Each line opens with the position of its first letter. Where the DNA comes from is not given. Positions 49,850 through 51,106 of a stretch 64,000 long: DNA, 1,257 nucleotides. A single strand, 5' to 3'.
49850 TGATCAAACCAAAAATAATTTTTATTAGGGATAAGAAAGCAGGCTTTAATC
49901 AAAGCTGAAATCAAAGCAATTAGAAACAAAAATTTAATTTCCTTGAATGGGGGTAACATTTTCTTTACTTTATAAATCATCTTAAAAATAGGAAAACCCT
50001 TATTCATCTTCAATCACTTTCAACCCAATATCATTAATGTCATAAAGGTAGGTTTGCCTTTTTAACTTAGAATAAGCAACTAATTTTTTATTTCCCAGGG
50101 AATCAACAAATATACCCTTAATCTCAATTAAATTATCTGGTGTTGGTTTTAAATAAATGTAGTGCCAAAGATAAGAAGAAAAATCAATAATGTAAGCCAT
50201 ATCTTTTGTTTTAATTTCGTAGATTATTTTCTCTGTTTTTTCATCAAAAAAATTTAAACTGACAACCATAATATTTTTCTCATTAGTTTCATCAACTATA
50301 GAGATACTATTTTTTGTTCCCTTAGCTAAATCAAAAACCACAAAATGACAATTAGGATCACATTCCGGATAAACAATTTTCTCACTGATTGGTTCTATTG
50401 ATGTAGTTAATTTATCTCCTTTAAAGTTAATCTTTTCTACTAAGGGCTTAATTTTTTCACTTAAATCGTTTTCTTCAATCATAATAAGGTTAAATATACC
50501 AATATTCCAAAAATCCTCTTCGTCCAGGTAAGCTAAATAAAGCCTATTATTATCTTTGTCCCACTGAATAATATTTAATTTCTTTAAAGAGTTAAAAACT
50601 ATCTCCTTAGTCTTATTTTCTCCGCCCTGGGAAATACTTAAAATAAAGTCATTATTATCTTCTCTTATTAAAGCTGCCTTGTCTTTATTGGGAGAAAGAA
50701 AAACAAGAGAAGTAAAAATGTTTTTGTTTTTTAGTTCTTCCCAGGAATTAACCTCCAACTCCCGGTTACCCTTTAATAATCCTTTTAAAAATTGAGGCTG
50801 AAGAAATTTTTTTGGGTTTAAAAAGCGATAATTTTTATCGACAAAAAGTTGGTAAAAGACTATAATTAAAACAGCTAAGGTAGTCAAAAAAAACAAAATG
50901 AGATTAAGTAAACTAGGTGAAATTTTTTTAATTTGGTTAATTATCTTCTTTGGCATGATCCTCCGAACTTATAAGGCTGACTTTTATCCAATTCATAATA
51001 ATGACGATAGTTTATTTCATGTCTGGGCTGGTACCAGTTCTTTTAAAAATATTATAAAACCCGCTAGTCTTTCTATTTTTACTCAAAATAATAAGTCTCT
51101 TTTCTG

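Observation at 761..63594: About 57 kb co-directional glycosylation island lacking the canonical initiation, polymerisation and nucleotide-sugar-modifying genes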

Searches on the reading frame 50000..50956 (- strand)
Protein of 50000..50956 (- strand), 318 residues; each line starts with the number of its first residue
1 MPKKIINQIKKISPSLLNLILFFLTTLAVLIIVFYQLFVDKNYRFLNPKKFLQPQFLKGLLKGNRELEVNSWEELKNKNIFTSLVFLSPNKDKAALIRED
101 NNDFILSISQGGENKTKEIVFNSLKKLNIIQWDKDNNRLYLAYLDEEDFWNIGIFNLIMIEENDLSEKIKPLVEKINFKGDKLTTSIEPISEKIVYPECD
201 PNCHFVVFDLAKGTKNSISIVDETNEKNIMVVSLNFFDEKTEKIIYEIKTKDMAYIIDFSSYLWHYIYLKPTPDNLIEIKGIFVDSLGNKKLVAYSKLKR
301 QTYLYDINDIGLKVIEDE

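Call 7: search_protein_families(library=pfam, proteins=[window:50000-50956:-], max_evalue=0.01)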
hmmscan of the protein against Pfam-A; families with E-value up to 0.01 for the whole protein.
window:50000-50956:- (318 aa): 0 families

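Call 36: search_protein_families(library=ncbifam, proteins=[window:50000-50956:-], max_evalue=0.00001)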
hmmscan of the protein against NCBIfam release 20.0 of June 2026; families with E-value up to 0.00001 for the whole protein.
window:50000-50956:- (318 aa): 0 families
